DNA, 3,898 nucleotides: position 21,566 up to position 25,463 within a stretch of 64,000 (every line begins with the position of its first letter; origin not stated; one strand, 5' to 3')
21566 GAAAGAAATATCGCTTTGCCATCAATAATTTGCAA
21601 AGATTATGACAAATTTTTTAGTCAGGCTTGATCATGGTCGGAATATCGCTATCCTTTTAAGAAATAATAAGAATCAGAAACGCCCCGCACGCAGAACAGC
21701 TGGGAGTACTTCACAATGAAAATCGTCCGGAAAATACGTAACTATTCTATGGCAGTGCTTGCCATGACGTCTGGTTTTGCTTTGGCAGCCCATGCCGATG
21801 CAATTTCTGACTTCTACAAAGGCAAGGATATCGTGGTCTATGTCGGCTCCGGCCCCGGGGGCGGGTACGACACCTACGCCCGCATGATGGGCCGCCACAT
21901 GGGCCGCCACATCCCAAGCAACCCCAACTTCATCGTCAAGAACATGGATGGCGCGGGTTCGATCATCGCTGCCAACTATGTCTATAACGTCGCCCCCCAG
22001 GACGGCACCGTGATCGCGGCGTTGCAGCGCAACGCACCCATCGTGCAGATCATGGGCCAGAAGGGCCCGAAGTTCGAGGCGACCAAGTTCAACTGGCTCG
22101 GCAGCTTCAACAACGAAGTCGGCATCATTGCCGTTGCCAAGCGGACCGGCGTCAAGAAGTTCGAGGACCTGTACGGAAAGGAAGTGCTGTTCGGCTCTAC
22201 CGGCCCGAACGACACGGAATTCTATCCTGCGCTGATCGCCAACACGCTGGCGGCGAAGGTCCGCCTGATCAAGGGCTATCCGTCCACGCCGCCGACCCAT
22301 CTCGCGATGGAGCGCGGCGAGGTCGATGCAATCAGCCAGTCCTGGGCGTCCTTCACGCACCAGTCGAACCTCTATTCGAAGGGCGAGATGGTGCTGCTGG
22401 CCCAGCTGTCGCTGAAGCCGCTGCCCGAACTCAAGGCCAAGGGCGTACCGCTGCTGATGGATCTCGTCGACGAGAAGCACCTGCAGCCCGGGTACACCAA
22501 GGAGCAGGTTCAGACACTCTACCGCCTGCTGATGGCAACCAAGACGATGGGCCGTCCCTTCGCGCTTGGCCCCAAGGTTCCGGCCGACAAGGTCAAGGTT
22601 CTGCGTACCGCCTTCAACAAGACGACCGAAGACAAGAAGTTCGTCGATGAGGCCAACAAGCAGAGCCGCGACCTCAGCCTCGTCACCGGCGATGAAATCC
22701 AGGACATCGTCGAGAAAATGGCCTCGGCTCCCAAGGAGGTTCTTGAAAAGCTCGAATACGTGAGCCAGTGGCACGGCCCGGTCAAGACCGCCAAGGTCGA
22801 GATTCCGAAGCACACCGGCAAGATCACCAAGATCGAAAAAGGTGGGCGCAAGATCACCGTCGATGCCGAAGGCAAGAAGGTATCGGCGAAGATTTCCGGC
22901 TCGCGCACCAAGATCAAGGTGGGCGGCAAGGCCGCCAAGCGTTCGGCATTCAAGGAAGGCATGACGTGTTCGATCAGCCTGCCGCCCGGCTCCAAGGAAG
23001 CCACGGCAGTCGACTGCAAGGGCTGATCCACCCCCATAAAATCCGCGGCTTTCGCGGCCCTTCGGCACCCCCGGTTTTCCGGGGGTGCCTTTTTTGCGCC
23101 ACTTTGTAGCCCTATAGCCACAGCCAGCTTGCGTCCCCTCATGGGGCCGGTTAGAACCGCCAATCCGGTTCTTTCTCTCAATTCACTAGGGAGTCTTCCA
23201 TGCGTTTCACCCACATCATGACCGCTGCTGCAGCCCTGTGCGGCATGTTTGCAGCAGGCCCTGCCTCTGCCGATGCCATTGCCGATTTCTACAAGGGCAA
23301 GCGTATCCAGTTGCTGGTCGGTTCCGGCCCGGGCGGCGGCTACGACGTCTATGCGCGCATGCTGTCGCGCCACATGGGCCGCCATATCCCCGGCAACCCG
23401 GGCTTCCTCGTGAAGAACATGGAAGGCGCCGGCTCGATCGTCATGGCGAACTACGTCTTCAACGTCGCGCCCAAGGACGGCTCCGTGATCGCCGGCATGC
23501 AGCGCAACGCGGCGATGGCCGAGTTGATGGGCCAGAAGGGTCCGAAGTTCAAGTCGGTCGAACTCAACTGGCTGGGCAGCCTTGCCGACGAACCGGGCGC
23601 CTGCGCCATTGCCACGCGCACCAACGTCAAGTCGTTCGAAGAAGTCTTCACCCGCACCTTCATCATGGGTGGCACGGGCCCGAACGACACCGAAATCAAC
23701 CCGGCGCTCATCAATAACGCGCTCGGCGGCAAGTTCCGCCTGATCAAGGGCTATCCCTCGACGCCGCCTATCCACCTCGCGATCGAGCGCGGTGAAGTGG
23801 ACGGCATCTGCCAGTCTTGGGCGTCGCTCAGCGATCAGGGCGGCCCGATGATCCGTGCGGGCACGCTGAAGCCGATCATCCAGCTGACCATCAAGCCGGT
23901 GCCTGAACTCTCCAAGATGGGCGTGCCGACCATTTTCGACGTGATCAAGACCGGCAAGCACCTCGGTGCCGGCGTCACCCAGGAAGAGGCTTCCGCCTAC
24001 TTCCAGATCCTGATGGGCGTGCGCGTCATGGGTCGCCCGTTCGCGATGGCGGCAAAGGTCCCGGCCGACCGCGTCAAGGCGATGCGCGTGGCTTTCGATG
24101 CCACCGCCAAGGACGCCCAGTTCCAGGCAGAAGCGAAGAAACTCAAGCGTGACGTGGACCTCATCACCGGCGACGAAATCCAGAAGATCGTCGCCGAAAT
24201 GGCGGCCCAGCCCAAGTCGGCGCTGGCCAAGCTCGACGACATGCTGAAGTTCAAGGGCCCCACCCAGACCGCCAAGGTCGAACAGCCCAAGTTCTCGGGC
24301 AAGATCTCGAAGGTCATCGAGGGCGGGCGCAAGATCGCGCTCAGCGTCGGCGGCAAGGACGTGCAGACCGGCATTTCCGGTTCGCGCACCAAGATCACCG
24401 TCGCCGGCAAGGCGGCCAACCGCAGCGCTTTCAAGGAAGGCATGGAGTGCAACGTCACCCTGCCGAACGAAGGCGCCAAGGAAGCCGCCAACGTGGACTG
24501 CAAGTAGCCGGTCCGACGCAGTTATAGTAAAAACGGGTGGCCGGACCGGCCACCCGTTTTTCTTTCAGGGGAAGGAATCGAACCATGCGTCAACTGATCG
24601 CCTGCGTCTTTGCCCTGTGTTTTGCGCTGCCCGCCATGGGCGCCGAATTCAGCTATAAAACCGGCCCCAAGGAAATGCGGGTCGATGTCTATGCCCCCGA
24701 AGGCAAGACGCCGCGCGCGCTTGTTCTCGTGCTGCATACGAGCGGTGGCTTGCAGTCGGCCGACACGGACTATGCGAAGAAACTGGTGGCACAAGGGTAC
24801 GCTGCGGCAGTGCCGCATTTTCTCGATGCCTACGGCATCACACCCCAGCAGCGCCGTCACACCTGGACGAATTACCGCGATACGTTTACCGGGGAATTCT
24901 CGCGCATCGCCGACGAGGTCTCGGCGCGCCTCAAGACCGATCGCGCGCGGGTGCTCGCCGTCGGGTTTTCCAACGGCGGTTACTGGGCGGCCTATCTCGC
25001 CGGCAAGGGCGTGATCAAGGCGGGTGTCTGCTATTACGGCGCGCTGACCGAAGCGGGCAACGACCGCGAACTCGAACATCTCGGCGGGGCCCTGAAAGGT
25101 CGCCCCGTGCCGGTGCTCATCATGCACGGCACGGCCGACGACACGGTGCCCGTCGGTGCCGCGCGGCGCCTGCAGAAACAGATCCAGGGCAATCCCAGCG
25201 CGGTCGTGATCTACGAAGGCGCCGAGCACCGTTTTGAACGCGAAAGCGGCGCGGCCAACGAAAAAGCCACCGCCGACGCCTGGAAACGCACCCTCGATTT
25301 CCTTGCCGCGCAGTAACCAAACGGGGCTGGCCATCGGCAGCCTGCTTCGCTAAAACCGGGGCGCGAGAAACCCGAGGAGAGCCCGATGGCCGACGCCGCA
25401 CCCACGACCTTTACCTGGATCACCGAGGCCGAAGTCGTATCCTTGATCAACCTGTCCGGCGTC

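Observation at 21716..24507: Tandem Bug-like solute-binding paralogues carrying a conserved, unrecognised about 85-aa Lys-rich C-terminal domain with a Cys pair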

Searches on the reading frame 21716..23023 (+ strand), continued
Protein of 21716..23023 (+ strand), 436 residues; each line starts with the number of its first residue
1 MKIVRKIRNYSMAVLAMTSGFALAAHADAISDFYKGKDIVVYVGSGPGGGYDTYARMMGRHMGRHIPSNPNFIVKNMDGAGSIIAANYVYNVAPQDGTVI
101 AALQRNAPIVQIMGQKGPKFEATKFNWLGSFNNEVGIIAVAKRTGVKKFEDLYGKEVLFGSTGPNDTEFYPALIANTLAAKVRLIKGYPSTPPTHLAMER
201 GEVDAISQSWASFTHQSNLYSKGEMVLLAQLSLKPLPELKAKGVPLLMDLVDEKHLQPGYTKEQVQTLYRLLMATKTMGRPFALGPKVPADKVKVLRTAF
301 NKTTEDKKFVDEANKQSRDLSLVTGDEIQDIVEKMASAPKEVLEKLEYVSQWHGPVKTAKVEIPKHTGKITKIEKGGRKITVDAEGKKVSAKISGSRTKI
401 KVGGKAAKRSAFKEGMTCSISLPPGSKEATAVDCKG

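Call 42: find_related_loci(query=A1, collection=genome_contigs, flank=10000)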
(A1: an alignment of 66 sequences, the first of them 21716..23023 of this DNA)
Query A1 (436 aa) in genome_contigs; peptide patterns used: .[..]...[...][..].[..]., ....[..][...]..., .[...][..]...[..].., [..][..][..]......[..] (x = any residue, [..] = any of these).
592 stretches matched a pattern (row limit reached: there are more); 564 encode a relative of the query (tblastn E <= 1e-3); the best 80 are kept; 80 distinct loci.
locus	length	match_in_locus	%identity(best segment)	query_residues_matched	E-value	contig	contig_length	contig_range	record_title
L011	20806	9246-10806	83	1-436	0e+0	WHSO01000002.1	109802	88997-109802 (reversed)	MAG: Alphaproteobacteria bacterium isolate Dino_bin8 k141_41125_length_109802_cov_19.6770, whole genome shotgun sequence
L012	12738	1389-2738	56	4-435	1e-162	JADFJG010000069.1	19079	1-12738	MAG: Proteobacteria bacterium isolate B40T1L10 B40T1L10_NODE4044, whole genome shotgun sequence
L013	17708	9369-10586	54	33-435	2e-149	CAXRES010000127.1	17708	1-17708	MAG: Alphaproteobacteria bacterium isolate CJ01B_4.108 genome assembly, contig: k141_1264252, whole genome shotgun seque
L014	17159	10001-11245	53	23-436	3e-149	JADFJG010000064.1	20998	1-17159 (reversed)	MAG: Proteobacteria bacterium isolate B40T1L10 B40T1L10_NODE3438, whole genome shotgun sequence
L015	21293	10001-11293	50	12-435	1e-147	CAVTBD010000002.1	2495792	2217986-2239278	MAG: uncultured Alphaproteobacteria bacterium isolate MFD02416.bin.1.43 genome assembly, contig: contig_27251, whole gen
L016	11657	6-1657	54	13-436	2e-145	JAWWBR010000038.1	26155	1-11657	MAG: Alphaproteobacteria bacterium isolate HN16.bin.16 k141_583587_length_26155_cov_13.4642, whole genome shotgun sequen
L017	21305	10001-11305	50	4-436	6e-145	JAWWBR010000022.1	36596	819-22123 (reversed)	MAG: Alphaproteobacteria bacterium isolate HN16.bin.16 k141_54468_length_36596_cov_58.6214, whole genome shotgun sequenc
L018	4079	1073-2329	50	15-436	3e-147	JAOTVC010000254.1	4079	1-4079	MAG: Alphaproteobacteria bacterium isolate 13_May_SF_Bin34 13_May_SF_Bin34_scaffold_23521_c1, whole genome shotgun seque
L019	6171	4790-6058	51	6-435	9e-144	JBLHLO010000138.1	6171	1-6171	MAG: Alphaproteobacteria bacterium isolate 3300054698_101 Ga0535670_0029695, whole genome shotgun sequence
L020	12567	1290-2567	50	17-435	2e-138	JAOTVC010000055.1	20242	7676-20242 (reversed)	MAG: Alphaproteobacteria bacterium isolate 13_May_SF_Bin34 13_May_SF_Bin34_scaffold_1810_c1, whole genome shotgun sequen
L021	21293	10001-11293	49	13-435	8e-136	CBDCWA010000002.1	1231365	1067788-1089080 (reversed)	MAG: Hyphomicrobiaceae bacterium isolate 37700a33-9fac-4853-aa28-988843778b14 genome assembly, contig: contig_2, whole g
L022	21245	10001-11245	48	22-435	8e-135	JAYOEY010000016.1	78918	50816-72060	MAG: Rhodospirillales bacterium isolate 139552_S154_concoct_bins.tsv.156 NODE_268_length_78918_cov_20.399566, whole geno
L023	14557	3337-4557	48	30-435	5e-135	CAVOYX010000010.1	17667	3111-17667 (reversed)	MAG: uncultured Alphaproteobacteria bacterium isolate MFD09779.bin.2.168 genome assembly, contig: contig_75179, whole ge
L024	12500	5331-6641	46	3-435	2e-127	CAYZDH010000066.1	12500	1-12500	MAG TPA_asm: uncultured Rhodospirillaceae bacterium isolate SRP092796_co3_660 genome assembly, contig: NODE_10425_length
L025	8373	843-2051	47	15-418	1e-125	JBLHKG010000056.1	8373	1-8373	MAG: Alphaproteobacteria bacterium isolate 3300054698_176 Ga0535670_0018822, whole genome shotgun sequence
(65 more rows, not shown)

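Call 61: list_cluster_members(proteins=[P0001, P0025, P0217, P0148, P0137, P0126, P0131])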
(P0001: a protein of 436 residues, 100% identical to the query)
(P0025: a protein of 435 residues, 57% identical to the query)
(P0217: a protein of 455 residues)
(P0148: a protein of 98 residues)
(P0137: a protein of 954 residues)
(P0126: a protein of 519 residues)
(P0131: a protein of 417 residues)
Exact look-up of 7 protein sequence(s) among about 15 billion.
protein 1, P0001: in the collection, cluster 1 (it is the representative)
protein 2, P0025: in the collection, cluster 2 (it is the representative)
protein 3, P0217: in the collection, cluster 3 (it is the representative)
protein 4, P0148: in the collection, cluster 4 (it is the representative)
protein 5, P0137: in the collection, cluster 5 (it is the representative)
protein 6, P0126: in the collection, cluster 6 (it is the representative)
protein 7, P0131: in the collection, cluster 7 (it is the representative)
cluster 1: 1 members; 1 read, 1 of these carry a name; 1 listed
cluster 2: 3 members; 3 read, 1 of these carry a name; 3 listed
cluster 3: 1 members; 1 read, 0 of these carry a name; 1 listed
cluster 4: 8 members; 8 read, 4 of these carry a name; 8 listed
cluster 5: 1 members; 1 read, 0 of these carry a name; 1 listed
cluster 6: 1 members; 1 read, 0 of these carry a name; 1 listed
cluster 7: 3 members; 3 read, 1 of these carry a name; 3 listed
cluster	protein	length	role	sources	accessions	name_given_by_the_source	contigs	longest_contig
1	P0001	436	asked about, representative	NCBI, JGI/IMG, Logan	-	tripartite-type tricarboxylate transporter receptor subunit TctC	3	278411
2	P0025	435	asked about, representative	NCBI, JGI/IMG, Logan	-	tripartite-type tricarboxylate transporter receptor subunit TctC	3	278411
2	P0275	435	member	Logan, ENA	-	-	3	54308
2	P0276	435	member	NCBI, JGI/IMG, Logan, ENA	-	-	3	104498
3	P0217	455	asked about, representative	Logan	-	-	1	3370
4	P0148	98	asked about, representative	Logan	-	-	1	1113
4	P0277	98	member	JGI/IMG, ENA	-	hypothetical protein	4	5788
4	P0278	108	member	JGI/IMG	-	hypothetical protein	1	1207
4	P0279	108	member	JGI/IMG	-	hypothetical protein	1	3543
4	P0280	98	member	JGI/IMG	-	hypothetical protein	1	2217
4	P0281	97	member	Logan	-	-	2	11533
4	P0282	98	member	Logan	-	-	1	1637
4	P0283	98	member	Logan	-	-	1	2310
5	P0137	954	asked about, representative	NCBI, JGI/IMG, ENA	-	-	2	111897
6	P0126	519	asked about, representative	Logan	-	-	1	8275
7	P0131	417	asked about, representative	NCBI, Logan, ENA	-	-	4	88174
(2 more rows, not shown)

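Call 64: find_encoding_contigs(protein=P0281, flank=8000, max_places=3)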
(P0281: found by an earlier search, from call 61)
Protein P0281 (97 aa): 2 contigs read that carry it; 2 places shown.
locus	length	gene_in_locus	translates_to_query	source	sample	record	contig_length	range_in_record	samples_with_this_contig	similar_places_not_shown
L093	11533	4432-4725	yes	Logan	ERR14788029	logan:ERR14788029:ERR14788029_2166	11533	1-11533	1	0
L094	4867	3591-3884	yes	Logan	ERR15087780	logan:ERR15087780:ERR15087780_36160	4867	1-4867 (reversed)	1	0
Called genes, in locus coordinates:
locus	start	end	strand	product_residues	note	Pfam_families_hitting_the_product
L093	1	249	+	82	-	?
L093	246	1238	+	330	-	PF03308:MeaB, PF02492:cobW (faint)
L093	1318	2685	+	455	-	PF12708:Pect-lyase_RHGA_epim (faint), PF05048:NosD, PF13229:Beta_helix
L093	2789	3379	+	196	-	-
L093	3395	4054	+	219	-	PF13462:Thioredoxin_4 (weak), PF01323:DSBA (faint)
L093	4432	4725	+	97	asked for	-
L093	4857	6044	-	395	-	PF00155:Aminotran_1_2, PF01053:Cys_Met_Meta_PP (weak)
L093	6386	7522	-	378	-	PF14336:GLUCM-like_C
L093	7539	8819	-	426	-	PF06808:DctM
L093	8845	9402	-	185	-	PF04290:DctQ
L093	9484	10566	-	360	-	PF03480:DctP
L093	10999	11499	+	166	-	-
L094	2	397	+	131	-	?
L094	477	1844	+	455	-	PF12708:Pect-lyase_RHGA_epim (faint), PF05048:NosD, PF13229:Beta_helix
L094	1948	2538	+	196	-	-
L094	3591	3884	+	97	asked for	-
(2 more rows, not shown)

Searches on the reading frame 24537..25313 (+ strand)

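Call 15: search_protein_families(library=pfam, proteins=[window:24537-25313:+], max_evalue=1)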
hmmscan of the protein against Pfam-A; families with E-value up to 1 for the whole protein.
window:24537-25313:+ (259 aa): 12 families
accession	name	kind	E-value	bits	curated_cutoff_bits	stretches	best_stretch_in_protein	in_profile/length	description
PF01738.24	DLH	-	2.8e-26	92.9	21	1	51-257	5-214/217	Dienelactone hydrolase family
PF00326.27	Peptidase_S9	-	1.5e-10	41.4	22.6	2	189-249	143-205/213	Prolyl oligopeptidase family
PF12146.15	Hydrolase_4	-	1.1e-09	38.3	27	2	191-236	192-237/239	Serine aminopeptidase, S33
PF20434.5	BD-FAE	-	7.6e-06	26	26.8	1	191-215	190-214/215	BD-FAE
PF20408.4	Abhydrolase_11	-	1.1e-05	25.7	27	1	61-255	3-191/193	Alpha/beta hydrolase domain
PF08386.16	Abhydrolase_4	-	0.00015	22.3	21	1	187-243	32-86/103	TAP-like protein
PF00561.26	Abhydrolase_1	-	0.00025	21.2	25.8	1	181-231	193-238/245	alpha/beta hydrolase fold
PF05728.18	UPF0227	-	0.00049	20.5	21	1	125-162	46-84/187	Uncharacterised protein family (UPF0227)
PF12697.13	Abhydrolase_6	-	0.00076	20.6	26.3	1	26-232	30-205/217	Alpha/beta hydrolase family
PF02230.22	Abhydrolase_2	-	0.0011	19.3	23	1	124-234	94-202/217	Phospholipase/Carboxylesterase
PF03959.19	FSH1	-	0.003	17.7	21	1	101-229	63-198/211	Serine hydrolase (FSH1)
PF03583.20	LIP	-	0.047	13.5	23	1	191-216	216-241/286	Secretory lipase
